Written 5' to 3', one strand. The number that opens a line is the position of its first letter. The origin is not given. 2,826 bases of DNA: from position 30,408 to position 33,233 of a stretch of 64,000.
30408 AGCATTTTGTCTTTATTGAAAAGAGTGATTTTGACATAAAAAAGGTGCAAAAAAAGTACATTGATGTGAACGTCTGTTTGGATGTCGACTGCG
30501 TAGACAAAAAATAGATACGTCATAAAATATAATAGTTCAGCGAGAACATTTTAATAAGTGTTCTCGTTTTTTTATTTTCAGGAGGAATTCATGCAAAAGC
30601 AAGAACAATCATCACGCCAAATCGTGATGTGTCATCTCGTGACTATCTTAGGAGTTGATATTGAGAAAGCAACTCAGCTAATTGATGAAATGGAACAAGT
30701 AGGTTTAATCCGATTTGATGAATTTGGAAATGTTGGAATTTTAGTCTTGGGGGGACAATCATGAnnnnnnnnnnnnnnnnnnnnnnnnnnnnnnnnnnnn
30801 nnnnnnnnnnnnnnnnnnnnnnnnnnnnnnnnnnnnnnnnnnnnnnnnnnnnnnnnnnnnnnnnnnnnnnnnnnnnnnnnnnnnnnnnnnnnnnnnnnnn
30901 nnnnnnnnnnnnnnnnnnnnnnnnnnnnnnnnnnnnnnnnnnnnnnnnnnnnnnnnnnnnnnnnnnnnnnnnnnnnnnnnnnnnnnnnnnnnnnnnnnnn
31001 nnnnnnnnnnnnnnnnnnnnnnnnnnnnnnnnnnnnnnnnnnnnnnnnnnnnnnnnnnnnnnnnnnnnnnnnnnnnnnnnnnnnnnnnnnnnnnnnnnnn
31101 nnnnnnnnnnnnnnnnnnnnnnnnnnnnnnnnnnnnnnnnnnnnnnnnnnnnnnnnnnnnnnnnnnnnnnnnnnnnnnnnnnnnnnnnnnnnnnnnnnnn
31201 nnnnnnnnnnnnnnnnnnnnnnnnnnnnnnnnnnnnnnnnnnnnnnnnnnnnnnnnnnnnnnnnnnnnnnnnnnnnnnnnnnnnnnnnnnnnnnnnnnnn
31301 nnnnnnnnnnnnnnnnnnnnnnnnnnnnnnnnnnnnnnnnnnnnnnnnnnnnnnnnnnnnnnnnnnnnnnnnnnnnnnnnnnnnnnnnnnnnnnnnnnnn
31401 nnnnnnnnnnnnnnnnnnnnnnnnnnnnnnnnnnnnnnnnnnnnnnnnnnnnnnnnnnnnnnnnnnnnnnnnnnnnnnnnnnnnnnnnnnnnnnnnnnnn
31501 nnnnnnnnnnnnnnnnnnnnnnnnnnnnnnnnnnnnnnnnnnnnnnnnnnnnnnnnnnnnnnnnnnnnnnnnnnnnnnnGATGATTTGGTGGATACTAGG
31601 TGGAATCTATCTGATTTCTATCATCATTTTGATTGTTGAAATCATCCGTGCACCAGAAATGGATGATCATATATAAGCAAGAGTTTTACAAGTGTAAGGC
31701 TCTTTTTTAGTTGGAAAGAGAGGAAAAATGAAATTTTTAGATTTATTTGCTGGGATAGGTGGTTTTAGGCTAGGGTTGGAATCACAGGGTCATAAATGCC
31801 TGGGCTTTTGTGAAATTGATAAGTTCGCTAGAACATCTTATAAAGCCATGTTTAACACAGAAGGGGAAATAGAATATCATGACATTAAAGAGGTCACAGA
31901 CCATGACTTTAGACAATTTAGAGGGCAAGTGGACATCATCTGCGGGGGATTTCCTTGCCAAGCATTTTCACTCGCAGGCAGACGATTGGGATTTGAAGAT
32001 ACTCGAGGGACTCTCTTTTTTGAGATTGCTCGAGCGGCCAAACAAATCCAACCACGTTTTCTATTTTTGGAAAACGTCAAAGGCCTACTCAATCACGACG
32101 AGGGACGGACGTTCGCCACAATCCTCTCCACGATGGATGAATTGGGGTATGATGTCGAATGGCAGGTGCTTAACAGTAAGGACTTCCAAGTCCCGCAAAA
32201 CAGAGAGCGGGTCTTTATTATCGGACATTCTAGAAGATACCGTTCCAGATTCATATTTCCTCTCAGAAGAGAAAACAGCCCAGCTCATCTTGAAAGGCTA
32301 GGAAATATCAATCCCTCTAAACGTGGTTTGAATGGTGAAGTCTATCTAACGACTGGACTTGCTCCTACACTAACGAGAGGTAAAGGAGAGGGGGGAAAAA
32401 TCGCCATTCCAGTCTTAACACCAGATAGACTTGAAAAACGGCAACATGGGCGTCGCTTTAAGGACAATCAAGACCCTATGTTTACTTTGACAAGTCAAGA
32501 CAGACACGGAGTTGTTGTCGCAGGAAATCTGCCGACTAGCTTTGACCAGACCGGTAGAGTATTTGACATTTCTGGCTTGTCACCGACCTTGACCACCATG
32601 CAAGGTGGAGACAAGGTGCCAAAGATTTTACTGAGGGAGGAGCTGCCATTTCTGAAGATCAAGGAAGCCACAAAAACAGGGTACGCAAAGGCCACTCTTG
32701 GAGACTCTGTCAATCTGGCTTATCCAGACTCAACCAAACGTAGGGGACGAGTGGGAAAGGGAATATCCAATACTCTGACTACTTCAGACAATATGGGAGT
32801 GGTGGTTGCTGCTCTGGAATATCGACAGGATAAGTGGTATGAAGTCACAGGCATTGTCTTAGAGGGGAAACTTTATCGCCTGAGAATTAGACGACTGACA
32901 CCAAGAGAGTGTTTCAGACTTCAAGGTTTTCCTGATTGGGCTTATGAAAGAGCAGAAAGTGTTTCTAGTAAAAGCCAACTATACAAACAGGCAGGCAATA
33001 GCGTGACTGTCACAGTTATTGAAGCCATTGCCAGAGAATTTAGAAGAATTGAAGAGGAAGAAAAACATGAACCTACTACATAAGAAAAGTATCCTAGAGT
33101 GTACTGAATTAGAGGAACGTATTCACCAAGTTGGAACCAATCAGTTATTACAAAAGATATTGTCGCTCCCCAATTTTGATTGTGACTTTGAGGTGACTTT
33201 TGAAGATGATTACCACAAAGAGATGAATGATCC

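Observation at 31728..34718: Orphan Dcm methyltransferase translationally coupled to a four-gene module (two unknowns, HTH, CPBP protease)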

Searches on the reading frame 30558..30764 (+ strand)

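Call 3: search_protein_families(library=pfam, proteins=[window:30558-30764:+], max_evalue=0.1)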
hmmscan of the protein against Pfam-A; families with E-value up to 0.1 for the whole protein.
window:30558-30764:+ (68 aa): 0 families

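Call 6: search_protein_families(library=ncbifam, proteins=[window:30558-30764:+], max_evalue=0.1)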
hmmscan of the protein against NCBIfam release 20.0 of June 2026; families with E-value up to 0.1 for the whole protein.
window:30558-30764:+ (68 aa): 1 family
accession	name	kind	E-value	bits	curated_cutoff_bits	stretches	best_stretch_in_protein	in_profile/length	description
NF011555.0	PRK14981.2-1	equivalog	0.029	15.1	170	1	9-50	22-64/114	DNA-directed RNA polymerase subunit F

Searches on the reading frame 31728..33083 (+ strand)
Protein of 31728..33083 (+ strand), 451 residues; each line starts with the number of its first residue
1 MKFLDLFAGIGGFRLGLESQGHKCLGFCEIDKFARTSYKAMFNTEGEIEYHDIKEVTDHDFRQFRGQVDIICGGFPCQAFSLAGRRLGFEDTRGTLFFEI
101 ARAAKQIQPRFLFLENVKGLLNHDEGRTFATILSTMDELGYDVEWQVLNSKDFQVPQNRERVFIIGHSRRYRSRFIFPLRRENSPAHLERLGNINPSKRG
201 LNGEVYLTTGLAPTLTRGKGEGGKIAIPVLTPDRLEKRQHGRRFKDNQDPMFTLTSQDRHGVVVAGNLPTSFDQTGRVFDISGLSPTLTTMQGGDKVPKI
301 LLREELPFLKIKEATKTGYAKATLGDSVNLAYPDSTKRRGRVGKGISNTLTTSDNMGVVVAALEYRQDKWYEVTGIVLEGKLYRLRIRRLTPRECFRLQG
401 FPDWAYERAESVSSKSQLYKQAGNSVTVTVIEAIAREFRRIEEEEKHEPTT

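Call 3: search_protein_families(library=pfam, proteins=[window:31728-33083:+], max_evalue=0.1)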
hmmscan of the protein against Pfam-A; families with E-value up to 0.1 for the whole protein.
window:31728-33083:+ (451 aa): 1 family
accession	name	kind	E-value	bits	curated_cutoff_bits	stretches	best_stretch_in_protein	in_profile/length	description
PF00145.23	DNA_methylase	-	6.1e-86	289.2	22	1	1-438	1-322/324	C-5 cytosine-specific DNA methylase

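Call 6: search_protein_families(library=ncbifam, proteins=[window:31728-33083:+], max_evalue=0.1)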
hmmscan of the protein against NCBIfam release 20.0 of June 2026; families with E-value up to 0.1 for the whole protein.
window:31728-33083:+ (451 aa): 3 families
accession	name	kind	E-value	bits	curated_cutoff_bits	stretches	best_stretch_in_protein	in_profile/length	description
TIGR00675.1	dcm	superfamily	5.1e-91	305.7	100.65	1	3-437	1-328/329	DNA (cytosine-5-)-methyltransferase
NF007772.0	PRK10458.1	subfamily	5.3e-44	150.5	710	2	2-180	90-299/472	DNA cytosine methylase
TIGR01523.1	ATPase-IID_K-Na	equivalog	0.053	11.1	645.05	1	300-364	168-231/997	potassium/sodium efflux P-type ATPase, fungal-type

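Call 7: search_protein_families(library=padloc, proteins=[window:31728-33083:+], max_evalue=0.1)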
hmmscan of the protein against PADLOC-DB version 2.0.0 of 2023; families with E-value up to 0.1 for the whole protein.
window:31728-33083:+ (451 aa): 65 families (the best 25 are shown)
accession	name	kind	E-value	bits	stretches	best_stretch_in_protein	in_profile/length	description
PDLC03272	MTase_II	-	1.8e-101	338.3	1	1-446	75-394/407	Type II methyltransferase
PDLC03286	MTase_II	-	3.4e-94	311.9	1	1-183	1-184/185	Type II methyltransferase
PDLC03734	oMTase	-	9.3e-91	303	3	2-166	5-167/444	orphan methyltransferase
PDLC03361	MTase_II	-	9.7e-68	227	2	1-194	87-311/455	Type II methyltransferase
PDLC03378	MTase_II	-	2.9e-63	212.3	2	1-182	3-182/344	Type II methyltransferase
PDLC03217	MTase_II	-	1.3e-60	203.7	2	2-167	386-544/703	Type II methyltransferase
PDLC02653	DrmMII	-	9e-59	197.1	2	2-205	6-209/333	DrmMII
PDLC03234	MTase_II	-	4e-56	188.9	2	1-177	5-182/375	Type II methyltransferase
PDLC00026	DruM2|DruM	-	4.3e-55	185.6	2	3-192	7-192/336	DNA cytosine methylase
PDLC03326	MTase_II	-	2.3e-50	170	2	3-173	7-181/412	Type II methyltransferase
PDLC03716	oMTase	-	1.8e-46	156.9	2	1-183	39-218/349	orphan methyltransferase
PDLC00033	DruM2|DruM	-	3.4e-46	156.2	2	3-169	24-191/368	DNA cytosine methylase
PDLC00027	DruM2|DruM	-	7.2e-46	155.2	2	1-184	12-188/361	DNA cytosine methylase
PDLC03242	MTase_II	-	3.6e-44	149.3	2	2-168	102-261/409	Type II methyltransferase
PDLC03269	MTase_II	-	9.9e-43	144.8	2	2-184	5-183/437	Type II methyltransferase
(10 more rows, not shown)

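Call 8: search_protein_families(library=phrogs, proteins=[window:31728-33083:+], max_evalue=0.1)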
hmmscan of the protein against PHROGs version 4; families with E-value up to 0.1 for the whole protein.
window:31728-33083:+ (451 aa): 17 families
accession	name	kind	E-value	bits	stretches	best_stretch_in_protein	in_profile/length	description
phrog_116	-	other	2.9e-108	364.2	1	1-447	208-498/779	DNA methyltransferase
phrog_363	-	other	1.4e-70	239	1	1-444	54-318/327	DNA methyltransferase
phrog_8411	-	unknown function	8.2e-53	180.2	2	309-425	109-206/206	-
phrog_16427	-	other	2.1e-45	156.2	2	385-444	115-174/235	DNA methyltransferase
phrog_5999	-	other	1.4e-33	116.2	1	2-99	4-102/109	DNA methyltransferase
phrog_26324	-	other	2.2e-26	94.2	1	199-439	23-204/210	DNA methyltransferase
phrog_17284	-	unknown function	5e-20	72.8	1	384-438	156-210/245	-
phrog_29583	-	other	5.5e-15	56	1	12-166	21-188/468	DNA methyltransferase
phrog_864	-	DNA, RNA and nucleotide metabolism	8.9e-15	55.2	2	65-137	693-765/1064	DNA primase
phrog_16528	-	other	1.1e-14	55.5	1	203-447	42-226/236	DNA methyltransferase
phrog_36001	-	unknown function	4.1e-12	46.1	1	96-168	490-562/715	-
phrog_13621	-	unknown function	3e-09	37.8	1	384-439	51-109/121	-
phrog_38038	-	unknown function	1.3e-05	25.2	1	376-405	295-322/430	-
phrog_23072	-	other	2.2e-05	25.1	1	374-436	317-385/400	DNA methyltransferase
phrog_32758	-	other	7.2e-05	23.6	1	130-168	6-44/154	DNA methyltransferase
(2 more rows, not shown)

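Call 87: search_dna_similar(query=window:31728-33083:+, collection=phages, mode=protein, max_rows=25, rows=best)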
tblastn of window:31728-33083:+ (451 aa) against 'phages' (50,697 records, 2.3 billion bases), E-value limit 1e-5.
Records with a match: 1794; places in all: 1858; records where one place covers at least 80% of the query: 241.
Best place of each record, by identity: 95-99% 3; 60-80% 29; <60% 1762.
By first word of the organism name: Mycobacterium 501; Streptococcus 168; Klebsiella 116; Escherichia 93; Bacteriophage 62; Gordonia 58; Bacillus 57; Paenibacillus 54; Arthrobacter 46; Vibrio 44; and 121 more.
By host as written in the record: Mycobacterium smegmatis mc2 155 356; - 144; Mycobacterium smegmatis mc#155 61; Klebsiella pneumoniae 54; Gordonia terrae 3612 44; Mycobacterium smegmatis mc2155 27; Paenibacillus larvae 26; Arthrobacter sp. ATCC 21022 25; and 553 more.
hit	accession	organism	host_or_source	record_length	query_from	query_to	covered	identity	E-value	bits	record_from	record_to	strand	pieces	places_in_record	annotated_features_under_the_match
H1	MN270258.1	Streptococcus phage phi-SgaBSJ27_rum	Streptococcus gallolyticus BSJ27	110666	1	451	100%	98.2%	0e+0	884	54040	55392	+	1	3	modification methylase | hypothetical protein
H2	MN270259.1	Streptococcus phage phi-SgaBSJ31_rum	Streptococcus gallolyticus BSJ31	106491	1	451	100%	98.2%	0e+0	884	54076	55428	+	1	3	modification methylase | hypothetical protein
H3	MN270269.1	Streptococcus phage phi-SsuHCJ3_rum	Streptococcus suis HCJ3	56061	1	320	71%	98.4%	0e+0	654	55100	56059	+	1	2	modification methylase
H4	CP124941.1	Enterococcus phage 1_EF62phi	Enterococcus faecalis EfsC129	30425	1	430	95%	59.3%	3e-159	504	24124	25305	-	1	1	record has no annotation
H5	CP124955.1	Enterococcus phage 1_EF62phi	Enterococcus faecalis EfsC23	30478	1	430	95%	59.3%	3e-159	504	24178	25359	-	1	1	record has no annotation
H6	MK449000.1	Streptococcus phage Javan64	Streptococcus anginosus BVI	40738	1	430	95%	56.8%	5e-142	454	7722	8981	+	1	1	DNA-cytosine methyltransferase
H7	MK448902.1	Streptococcus phage Javan308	Streptococcus mitis B6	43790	1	430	95%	56.6%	3e-146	466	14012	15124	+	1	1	DNA-cytosine methyltransferase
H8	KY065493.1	Streptococcus phage IPP55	Streptococcus pneumoniae 47A/1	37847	1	430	95%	56.6%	7e-146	465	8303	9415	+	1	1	type II DNA modification methyltransferase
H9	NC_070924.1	Streptococcus phage IPP55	Streptococcus pneumoniae 47A/1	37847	1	430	95%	56.6%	7e-146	465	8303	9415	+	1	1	type II DNA modification methyltransferase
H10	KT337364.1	Streptococcus phage phiARI0639b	Streptococcus pneumoniae 09B10381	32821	1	430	95%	55.5%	2e-142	456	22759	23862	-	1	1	DNA_methylase domain protein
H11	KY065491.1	Streptococcus phage IPP53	Streptococcus pneumoniae GA41538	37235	1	430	95%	55.3%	6e-147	468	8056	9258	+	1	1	type II DNA modification methyltransferase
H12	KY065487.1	Streptococcus phage IPP48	Streptococcus pneumoniae ST556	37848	1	430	95%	55.3%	6e-147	468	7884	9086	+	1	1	type II DNA modification methyltransferase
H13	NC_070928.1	Streptococcus phage IPP48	Streptococcus pneumoniae ST556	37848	1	430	95%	55.3%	6e-147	468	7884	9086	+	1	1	type II DNA modification methyltransferase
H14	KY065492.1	Streptococcus phage IPP54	Streptococcus pneumoniae 32F/2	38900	1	430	95%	55.2%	1e-121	462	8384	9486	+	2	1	type II DNA modification methyltransferase | DNA methylase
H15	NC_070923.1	Streptococcus phage IPP54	Streptococcus pneumoniae 32F/2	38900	1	430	95%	55.2%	1e-121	462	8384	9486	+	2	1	type II DNA modification methyltransferase | DNA methylase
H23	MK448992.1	Streptococcus phage Javan6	Streptococcus agalactiae 2603V_R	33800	1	430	95%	54.3%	2e-148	473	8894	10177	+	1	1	DNA-cytosine methyltransferase | helicase loader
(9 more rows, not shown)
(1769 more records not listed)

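Call 89: get_annotated_region(hit=H1, flank=6000)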
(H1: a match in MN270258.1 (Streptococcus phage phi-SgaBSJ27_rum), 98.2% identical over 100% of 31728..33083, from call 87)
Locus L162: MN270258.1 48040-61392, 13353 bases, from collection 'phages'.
description: Streptococcus phage phi-SgaBSJ27_rum, complete genome.
organism: Streptococcus phage phi-SgaBSJ27_rum (NCBI taxid 2664388)
taxonomy: Viruses; Duplodnaviria; Heunggongvirae; Uroviricota; Caudoviricetes
host: Streptococcus gallolyticus BSJ27; source: pig; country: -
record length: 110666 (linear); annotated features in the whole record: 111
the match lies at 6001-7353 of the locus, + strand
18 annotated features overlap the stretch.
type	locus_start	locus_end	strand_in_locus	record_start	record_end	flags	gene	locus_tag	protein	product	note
CDS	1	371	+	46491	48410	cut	-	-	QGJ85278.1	Tet(O)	-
CDS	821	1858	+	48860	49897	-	-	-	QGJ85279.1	transposase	-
CDS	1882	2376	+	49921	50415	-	-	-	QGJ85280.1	lincosamide nucleotidyltransferase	lincosamide nucleotidyltransferase Lnu(C)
CDS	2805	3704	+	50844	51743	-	-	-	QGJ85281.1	AraC family transcriptional regulator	-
CDS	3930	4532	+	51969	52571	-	-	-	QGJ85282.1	hypothetical protein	-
CDS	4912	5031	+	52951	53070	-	-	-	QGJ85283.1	hypothetical protein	-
CDS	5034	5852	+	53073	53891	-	-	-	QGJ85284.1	replication initiation protein A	-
CDS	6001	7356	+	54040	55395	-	-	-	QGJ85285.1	modification methylase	modification methylase HgiDII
CDS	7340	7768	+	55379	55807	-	-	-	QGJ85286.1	hypothetical protein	-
CDS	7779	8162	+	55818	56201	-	-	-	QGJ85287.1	hypothetical protein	-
CDS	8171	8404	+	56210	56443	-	-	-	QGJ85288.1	hypothetical protein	-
CDS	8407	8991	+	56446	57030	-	-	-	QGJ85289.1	CAAX family membrane-bound protease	-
CDS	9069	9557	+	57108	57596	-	-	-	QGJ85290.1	hypothetical protein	-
CDS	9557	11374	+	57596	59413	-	-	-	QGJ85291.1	hypothetical protein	-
CDS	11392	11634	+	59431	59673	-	-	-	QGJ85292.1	hypothetical protein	-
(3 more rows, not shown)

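Call 101: get_annotated_region(hit=H7, flank=1500)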
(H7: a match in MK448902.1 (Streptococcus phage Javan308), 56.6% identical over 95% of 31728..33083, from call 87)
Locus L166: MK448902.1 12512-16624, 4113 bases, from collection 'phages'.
description: Streptococcus phage Javan308, complete genome.
organism: Streptococcus phage Javan308 (NCBI taxid 2548100)
taxonomy: Viruses; Duplodnaviria; Heunggongvirae; Uroviricota; Caudoviricetes
host: Streptococcus mitis B6; source: -; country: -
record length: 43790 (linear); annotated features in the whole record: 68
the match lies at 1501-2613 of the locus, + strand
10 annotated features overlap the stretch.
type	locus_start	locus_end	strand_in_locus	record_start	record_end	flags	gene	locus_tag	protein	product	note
CDS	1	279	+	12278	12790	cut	-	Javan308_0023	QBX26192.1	hypothetical protein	-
CDS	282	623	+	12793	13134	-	-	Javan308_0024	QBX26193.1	hypothetical protein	-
CDS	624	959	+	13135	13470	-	-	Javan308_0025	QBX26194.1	hypothetical protein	-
CDS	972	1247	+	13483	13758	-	-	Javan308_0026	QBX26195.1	hypothetical protein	-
CDS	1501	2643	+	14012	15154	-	-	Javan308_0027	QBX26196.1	DNA-cytosine methyltransferase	-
CDS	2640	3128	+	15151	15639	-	-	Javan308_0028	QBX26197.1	DNA binding protein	-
CDS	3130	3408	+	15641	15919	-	-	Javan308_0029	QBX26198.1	hypothetical protein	-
CDS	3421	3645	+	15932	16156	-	-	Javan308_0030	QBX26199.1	hypothetical protein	FIG01120216: hypothetical protein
CDS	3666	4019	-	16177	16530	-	-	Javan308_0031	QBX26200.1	programmed cell death toxin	programmed cell death toxin MazF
CDS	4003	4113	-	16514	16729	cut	-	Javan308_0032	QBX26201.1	programmed cell death antitoxin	programmed cell death antitoxin MazE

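Call 102: get_annotated_region(hit=H23, flank=1500)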
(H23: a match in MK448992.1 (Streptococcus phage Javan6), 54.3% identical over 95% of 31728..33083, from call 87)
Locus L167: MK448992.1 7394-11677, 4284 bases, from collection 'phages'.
description: Streptococcus phage Javan6, complete genome.
organism: Streptococcus phage Javan6 (NCBI taxid 2548281)
taxonomy: Viruses; Duplodnaviria; Heunggongvirae; Uroviricota; Caudoviricetes
host: Streptococcus agalactiae 2603V_R; source: -; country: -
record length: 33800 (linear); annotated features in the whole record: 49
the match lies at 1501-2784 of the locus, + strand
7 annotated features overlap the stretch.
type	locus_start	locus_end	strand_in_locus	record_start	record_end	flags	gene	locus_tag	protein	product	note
CDS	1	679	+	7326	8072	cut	-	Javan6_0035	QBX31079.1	replication initiation protein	-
CDS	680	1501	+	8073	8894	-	-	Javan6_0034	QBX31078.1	helicase loader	Helicase loader DnaI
CDS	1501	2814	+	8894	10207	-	-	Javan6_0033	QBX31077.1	DNA-cytosine methyltransferase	-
CDS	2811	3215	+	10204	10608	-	-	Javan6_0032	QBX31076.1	hypothetical protein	-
CDS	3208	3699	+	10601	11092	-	-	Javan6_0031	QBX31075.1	DNA binding protein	-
CDS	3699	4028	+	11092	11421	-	-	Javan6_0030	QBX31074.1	hypothetical protein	FIG048485: Phage protein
CDS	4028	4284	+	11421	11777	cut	-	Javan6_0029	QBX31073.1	hypothetical protein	FIG01120216: hypothetical protein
